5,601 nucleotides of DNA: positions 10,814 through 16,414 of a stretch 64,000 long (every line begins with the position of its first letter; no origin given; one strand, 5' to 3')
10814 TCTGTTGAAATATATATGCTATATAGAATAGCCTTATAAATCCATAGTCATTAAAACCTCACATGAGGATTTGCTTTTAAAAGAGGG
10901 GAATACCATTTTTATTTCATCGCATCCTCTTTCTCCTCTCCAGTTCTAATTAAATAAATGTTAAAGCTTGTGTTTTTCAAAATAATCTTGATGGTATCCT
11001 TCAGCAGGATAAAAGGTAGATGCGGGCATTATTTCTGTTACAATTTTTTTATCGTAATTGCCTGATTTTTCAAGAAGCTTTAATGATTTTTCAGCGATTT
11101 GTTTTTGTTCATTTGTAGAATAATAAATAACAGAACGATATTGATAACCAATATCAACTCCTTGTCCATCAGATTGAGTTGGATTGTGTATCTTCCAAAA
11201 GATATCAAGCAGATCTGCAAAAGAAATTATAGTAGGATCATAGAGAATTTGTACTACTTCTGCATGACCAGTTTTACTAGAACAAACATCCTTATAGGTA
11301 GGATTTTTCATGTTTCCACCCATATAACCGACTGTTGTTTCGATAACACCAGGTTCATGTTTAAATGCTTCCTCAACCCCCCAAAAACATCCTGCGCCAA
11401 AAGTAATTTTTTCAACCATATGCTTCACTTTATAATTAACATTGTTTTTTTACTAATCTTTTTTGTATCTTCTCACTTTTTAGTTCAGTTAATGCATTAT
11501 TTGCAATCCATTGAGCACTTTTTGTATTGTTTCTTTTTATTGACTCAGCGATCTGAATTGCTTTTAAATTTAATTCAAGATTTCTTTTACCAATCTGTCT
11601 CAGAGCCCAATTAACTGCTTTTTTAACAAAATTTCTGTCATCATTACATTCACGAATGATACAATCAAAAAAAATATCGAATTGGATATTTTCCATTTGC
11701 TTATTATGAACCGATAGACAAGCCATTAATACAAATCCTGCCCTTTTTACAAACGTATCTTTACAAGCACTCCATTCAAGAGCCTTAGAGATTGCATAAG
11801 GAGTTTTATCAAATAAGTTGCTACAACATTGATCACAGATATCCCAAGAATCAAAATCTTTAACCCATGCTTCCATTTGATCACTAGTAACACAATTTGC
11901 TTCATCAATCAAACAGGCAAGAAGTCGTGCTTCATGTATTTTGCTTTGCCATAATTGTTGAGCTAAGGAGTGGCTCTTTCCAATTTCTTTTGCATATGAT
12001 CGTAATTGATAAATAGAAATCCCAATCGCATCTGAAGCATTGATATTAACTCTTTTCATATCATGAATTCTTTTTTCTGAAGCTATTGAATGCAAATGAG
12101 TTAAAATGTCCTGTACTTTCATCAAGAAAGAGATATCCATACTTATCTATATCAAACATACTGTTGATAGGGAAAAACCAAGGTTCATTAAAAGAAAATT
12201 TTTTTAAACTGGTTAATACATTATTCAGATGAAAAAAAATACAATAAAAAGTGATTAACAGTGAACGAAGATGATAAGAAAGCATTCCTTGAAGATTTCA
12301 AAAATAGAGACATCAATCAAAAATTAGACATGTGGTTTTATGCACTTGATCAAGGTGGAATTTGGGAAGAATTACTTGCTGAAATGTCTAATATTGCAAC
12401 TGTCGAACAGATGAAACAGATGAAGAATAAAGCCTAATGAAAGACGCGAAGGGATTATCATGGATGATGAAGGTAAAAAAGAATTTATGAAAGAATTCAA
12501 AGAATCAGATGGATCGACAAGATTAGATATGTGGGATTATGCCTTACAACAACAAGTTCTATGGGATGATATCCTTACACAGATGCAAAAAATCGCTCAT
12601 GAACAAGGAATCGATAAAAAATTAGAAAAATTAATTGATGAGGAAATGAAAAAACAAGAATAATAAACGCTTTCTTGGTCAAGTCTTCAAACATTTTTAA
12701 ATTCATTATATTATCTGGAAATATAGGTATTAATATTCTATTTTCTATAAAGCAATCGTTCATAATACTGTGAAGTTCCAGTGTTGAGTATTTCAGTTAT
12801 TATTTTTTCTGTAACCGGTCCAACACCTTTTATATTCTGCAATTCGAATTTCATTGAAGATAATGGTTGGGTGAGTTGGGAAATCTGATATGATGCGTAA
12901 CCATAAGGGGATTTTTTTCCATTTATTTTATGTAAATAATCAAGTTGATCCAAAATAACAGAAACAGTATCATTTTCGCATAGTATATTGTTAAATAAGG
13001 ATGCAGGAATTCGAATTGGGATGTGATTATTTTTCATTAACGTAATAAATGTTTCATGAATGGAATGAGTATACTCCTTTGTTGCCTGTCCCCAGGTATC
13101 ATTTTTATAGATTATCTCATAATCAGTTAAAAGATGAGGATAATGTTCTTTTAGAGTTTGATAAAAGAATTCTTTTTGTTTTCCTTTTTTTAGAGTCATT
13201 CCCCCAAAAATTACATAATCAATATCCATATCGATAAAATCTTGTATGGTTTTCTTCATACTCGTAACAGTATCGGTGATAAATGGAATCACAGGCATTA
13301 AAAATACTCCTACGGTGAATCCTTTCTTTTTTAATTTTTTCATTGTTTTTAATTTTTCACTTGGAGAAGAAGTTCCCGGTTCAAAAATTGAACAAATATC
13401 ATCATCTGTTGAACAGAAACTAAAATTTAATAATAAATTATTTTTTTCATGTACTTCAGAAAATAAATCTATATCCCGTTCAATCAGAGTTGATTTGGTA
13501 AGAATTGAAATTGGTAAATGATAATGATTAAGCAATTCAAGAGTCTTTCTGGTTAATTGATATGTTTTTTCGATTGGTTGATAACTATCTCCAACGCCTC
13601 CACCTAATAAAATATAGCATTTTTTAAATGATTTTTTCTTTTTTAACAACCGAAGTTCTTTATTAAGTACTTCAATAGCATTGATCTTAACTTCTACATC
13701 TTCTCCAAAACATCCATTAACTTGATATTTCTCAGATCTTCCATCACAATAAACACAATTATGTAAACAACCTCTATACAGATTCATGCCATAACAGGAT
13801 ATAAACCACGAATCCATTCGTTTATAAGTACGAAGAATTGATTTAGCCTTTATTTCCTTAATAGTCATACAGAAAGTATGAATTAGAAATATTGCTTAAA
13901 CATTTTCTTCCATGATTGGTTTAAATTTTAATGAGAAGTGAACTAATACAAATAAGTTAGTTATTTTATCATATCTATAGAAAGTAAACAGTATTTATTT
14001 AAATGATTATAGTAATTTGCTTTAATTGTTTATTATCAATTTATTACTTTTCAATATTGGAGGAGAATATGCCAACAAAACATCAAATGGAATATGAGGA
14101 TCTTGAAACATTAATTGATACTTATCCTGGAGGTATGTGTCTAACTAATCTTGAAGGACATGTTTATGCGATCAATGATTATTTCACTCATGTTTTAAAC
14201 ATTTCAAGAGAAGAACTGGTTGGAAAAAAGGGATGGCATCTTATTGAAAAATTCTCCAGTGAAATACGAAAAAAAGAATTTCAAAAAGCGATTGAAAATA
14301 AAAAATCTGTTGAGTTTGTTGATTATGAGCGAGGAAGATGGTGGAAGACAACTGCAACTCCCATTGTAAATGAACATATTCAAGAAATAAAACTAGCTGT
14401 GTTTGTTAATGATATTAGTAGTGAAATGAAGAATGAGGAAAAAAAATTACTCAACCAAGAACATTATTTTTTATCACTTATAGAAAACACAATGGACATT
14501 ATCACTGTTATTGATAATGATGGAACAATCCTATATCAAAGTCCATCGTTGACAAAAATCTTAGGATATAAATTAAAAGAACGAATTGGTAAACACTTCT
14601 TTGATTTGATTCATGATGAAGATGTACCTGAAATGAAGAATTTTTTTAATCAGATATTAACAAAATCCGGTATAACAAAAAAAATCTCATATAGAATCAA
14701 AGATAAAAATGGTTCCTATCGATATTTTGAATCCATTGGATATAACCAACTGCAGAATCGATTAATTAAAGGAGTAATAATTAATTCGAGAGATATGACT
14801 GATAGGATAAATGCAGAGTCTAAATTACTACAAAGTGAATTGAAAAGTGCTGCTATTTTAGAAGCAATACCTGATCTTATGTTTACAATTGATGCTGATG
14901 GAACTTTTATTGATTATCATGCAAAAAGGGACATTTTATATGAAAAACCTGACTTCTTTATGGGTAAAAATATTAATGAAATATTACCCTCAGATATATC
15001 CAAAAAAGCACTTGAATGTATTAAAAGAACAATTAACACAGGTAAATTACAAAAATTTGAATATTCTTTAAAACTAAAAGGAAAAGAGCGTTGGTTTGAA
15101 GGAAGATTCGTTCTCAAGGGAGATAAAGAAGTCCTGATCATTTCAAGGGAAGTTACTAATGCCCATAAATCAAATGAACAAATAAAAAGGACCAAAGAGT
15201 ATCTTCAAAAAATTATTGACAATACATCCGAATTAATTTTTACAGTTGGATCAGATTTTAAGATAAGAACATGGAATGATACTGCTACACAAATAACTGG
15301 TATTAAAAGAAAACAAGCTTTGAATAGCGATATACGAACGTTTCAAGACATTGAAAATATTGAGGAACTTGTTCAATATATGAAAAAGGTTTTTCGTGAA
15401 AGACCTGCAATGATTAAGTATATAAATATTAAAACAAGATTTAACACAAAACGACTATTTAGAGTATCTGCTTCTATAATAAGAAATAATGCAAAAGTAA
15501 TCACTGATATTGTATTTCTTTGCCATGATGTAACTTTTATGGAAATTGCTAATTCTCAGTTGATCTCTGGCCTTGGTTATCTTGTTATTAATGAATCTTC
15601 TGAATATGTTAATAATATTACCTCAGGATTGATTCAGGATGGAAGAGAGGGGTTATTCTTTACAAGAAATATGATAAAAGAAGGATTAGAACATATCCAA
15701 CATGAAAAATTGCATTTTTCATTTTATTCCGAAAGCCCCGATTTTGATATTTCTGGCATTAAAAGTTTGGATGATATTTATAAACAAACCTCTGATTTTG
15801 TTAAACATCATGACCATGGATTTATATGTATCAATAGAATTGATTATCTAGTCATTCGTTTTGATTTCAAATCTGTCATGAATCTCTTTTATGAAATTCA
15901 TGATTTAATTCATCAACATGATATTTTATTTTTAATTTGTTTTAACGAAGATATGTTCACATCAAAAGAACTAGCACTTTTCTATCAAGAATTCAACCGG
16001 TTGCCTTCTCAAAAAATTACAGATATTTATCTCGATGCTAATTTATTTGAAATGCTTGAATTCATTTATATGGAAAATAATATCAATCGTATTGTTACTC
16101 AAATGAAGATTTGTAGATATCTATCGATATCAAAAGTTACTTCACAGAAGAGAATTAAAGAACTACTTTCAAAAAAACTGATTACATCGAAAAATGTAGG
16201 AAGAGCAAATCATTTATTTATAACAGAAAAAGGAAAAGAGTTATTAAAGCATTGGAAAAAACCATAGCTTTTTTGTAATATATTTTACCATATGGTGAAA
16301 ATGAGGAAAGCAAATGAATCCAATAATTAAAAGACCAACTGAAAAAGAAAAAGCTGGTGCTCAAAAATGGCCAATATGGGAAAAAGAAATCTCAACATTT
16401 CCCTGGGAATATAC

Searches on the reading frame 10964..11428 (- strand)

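Call 54: search_protein_families(library=pfam, proteins=[window:10964-11428:-], max_evalue=0.001)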
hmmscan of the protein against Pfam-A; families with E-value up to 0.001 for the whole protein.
window:10964-11428:- (155 aa): 1 family
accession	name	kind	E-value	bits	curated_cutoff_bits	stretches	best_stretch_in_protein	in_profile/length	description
PF01625.27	PMSR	-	1e-65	221.1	23.7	1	7-154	1-148/153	Peptide methionine sulfoxide reductase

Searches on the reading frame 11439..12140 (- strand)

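Call 54: search_protein_families(library=pfam, proteins=[window:11439-12140:-], max_evalue=0.001)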
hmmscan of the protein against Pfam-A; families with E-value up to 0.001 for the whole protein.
window:11439-12140:- (234 aa): 2 families
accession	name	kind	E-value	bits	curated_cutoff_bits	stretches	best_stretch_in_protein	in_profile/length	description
PF08713.17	DNA_alkylation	-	3.8e-34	118.7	21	1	12-216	1-209/213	DNA alkylation repair enzyme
PF04703.18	FaeA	-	0.00097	19.9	20.7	0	10-56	3-42/62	FaeA-like protein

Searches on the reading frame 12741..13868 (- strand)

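Call 54: search_protein_families(library=pfam, proteins=[window:12741-13868:-], max_evalue=0.001)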
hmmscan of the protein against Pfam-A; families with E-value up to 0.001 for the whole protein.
window:12741-13868:- (376 aa): 3 families
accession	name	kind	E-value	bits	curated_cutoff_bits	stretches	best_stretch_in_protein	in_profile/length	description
PF04055.27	Radical_SAM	-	1.8e-15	58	29.5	1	28-199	1-156/166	Radical SAM superfamily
PF14716.13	HHH_8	-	1.4e-05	25.8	30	1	297-365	1-72/73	Helix-hairpin-helix domain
PF20903.3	SPL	-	0.00028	20.3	27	1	23-212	76-254/338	Spore photoproduct lyase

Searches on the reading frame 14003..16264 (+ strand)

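Call 54: search_protein_families(library=pfam, proteins=[window:14003-16264:+], max_evalue=0.001)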
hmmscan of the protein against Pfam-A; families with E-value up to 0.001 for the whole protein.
window:14003-16264:+ (754 aa): 7 families
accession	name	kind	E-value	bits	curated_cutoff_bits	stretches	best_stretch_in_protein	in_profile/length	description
PF00989.32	PAS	-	4.8e-38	130.1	22.6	3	158-243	5-90/113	PAS fold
PF08448.16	PAS_4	-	2.7e-29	102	23.1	3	286-388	1-109/110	PAS fold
PF13426.13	PAS_9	-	8.3e-28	97.1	27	3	165-267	2-103/103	PAS domain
PF08447.18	PAS_3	-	2.3e-17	63.5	25.6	1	177-247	2-73/89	PAS fold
PF13188.13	PAS_8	-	4e-17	61.9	21.8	2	399-454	1-54/65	PAS domain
PF05763.18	DUF835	-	5.8e-16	59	33.1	1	530-664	2-136/136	Protein of unknown function (DUF835)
PF14598.12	PAS_11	-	0.00099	19.5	25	0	168-239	6-76/109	PAS domain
